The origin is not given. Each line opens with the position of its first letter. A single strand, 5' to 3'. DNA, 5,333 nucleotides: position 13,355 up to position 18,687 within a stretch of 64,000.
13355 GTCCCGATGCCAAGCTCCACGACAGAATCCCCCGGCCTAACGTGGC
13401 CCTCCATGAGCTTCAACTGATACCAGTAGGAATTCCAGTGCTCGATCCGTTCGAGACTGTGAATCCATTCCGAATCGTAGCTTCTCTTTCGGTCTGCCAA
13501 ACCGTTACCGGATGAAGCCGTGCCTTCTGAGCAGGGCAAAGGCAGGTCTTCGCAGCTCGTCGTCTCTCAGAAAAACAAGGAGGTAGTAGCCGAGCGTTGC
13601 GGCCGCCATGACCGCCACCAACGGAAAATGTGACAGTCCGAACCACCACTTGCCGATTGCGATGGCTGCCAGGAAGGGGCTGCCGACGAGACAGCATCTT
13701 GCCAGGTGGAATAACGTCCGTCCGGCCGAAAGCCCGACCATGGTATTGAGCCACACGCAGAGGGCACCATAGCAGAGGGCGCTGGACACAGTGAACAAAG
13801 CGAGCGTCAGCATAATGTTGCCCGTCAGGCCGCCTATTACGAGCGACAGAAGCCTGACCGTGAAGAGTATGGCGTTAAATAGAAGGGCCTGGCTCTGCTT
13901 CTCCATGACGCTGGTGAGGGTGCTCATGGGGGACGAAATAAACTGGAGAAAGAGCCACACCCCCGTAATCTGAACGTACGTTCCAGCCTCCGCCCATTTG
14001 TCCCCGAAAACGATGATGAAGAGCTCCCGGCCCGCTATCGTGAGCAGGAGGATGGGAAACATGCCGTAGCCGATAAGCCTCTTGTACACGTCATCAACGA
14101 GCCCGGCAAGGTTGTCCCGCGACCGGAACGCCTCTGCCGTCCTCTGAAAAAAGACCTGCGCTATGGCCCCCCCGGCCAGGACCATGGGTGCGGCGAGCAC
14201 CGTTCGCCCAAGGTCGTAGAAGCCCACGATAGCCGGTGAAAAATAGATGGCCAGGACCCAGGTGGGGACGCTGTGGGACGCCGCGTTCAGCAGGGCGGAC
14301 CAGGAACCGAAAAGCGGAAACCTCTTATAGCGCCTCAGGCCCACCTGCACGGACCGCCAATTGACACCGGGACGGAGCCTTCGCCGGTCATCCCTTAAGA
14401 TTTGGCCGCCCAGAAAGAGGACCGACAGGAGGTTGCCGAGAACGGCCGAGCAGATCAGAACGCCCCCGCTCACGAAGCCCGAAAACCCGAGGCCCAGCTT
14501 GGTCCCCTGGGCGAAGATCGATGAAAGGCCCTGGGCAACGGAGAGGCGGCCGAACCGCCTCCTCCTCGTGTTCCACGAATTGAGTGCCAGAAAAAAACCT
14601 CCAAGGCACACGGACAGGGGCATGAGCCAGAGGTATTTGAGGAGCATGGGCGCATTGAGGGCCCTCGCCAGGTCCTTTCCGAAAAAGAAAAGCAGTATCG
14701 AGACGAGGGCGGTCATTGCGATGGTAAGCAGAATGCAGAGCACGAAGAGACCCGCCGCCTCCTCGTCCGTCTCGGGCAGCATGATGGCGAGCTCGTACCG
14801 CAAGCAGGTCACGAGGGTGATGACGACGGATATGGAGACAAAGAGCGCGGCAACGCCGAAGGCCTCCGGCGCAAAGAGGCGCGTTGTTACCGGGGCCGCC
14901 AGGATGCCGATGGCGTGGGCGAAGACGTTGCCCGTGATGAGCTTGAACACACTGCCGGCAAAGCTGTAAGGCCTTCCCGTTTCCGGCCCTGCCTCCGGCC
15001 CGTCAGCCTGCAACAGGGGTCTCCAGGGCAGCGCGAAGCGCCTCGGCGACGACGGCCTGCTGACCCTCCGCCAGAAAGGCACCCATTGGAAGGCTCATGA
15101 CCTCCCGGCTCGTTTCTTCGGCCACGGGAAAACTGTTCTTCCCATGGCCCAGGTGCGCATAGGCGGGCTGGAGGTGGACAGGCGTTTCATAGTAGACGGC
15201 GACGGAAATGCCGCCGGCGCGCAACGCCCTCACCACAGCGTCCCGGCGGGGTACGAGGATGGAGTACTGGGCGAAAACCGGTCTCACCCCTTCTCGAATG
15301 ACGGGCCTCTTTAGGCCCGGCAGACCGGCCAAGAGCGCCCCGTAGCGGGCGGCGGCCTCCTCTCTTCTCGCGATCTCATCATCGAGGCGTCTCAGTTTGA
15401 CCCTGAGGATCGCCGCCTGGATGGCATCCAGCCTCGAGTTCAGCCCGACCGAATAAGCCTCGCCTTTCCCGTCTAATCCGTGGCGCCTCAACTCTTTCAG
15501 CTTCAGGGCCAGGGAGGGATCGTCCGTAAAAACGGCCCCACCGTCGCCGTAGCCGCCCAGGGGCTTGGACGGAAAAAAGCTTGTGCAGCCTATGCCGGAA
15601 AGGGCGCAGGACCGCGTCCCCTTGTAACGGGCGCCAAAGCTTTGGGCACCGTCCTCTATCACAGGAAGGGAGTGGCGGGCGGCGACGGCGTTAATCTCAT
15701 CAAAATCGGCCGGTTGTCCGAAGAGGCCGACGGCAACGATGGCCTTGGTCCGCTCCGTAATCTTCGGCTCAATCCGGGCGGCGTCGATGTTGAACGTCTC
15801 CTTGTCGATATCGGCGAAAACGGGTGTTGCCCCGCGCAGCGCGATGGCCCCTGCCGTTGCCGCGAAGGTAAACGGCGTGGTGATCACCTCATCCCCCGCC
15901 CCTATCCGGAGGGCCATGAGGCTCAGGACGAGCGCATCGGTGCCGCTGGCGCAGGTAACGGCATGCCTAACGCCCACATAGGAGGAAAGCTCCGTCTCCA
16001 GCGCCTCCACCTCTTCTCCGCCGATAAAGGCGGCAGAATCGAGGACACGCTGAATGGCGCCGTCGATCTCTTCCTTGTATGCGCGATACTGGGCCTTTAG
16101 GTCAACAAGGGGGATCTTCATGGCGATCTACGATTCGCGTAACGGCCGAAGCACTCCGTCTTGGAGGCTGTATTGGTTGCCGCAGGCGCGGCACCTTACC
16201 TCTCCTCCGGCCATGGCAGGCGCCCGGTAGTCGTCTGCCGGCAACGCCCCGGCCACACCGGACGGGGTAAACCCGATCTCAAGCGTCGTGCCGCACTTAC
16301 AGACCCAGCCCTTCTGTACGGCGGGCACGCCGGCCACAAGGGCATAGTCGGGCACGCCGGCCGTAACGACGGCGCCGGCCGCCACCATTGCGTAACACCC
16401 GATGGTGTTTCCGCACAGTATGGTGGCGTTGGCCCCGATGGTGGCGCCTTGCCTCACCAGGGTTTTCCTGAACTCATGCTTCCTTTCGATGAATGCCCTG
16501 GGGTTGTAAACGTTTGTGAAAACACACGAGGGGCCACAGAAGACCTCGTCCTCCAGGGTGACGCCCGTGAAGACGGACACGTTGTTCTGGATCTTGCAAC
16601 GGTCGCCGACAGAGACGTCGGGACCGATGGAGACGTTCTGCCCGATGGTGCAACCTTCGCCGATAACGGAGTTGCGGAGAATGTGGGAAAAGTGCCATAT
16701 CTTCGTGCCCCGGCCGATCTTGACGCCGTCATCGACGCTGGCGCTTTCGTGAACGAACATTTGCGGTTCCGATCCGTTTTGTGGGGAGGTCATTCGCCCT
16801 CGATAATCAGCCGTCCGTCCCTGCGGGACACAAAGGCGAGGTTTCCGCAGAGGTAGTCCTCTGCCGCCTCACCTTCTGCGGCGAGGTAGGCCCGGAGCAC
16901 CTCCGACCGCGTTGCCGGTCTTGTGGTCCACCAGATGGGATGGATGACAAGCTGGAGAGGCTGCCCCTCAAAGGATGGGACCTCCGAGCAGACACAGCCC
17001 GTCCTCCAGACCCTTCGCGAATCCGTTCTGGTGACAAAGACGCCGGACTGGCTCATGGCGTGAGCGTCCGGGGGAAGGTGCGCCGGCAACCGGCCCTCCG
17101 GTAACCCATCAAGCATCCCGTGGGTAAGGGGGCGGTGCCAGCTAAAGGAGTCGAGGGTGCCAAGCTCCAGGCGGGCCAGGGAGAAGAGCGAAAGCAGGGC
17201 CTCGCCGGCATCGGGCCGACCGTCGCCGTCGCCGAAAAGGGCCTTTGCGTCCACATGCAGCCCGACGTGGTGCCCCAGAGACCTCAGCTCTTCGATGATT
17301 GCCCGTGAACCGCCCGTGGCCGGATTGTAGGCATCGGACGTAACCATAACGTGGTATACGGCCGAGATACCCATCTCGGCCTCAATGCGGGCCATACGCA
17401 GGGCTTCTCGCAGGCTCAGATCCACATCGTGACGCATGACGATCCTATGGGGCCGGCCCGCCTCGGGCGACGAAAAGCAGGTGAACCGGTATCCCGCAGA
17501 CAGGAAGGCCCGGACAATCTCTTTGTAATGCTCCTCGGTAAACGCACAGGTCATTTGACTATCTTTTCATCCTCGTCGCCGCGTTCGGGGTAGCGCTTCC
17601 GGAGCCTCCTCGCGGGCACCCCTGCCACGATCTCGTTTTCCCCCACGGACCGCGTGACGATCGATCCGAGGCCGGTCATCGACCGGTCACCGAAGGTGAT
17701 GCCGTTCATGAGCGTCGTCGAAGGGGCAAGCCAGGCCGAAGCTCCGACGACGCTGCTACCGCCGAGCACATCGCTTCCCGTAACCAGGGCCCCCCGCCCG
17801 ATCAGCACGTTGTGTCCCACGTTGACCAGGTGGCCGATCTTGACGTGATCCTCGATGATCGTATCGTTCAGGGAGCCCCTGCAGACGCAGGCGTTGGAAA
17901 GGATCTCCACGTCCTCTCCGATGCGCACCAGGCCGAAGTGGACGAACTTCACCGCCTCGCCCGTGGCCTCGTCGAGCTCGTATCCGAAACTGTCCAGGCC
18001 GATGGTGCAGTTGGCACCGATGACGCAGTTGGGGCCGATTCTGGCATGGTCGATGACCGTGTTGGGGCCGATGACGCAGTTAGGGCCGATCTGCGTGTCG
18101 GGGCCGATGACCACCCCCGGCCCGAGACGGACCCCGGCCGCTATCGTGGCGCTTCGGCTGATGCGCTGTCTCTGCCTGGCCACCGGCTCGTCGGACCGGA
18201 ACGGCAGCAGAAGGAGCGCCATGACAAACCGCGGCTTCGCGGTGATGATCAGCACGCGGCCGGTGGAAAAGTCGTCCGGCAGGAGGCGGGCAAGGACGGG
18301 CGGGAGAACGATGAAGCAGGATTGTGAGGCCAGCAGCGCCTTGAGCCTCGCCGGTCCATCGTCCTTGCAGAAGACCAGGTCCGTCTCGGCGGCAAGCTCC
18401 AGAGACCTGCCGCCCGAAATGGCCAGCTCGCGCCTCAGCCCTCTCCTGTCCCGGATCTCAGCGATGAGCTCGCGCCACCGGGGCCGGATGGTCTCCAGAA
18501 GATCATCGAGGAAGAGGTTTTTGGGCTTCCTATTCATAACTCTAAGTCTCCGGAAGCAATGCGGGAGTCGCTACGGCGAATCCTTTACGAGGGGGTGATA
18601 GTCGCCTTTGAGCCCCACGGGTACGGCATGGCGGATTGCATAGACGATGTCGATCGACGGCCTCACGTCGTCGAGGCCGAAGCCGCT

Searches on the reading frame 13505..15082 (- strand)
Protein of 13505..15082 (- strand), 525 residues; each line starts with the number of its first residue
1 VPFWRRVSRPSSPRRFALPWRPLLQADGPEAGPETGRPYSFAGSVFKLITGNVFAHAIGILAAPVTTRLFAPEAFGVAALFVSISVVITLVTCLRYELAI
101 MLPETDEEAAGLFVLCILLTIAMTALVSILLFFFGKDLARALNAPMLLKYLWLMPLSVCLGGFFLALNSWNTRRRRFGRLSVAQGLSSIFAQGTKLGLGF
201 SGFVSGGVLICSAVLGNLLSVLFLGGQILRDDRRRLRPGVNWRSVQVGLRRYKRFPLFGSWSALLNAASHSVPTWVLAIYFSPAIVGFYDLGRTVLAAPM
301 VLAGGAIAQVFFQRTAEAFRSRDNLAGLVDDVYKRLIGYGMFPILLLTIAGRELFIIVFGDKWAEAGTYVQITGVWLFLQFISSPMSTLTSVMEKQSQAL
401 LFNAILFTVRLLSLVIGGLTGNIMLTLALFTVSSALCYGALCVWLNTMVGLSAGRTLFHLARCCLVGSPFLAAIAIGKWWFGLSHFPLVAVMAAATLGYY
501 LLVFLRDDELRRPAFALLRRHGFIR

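Call 16: search_protein_families(library=pfam, proteins=[window:13505-15082:-], max_evalue=0.001)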
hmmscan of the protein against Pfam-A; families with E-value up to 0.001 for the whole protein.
window:13505-15082:- (525 aa): 2 families
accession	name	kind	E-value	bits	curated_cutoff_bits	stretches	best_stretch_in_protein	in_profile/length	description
PF13440.11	Polysacc_synt_3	-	3.3e-20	72.9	23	1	67-366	3-291/293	Polysaccharide biosynthesis protein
PF01943.22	Polysacc_synt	-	0.00098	19.1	28.2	1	45-311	5-266/274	Polysaccharide biosynthesis protein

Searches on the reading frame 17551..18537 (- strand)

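Call 75: search_protein_families(library=pfam, proteins=[window:17551-18537:-], max_evalue=0.0001)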
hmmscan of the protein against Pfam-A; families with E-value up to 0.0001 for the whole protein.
window:17551-18537:- (328 aa): 2 families
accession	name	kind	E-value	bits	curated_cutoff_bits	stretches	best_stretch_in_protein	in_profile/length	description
PF00132.30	Hexapep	-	1.7e-22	78.6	27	2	130-163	2-35/36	Bacterial transferase hexapeptide (six repeats)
PF25084.1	LbH_EIF2B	-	2.2e-10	40.9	54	1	134-179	8-53/105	EIF2B subunit epsilon LbH domain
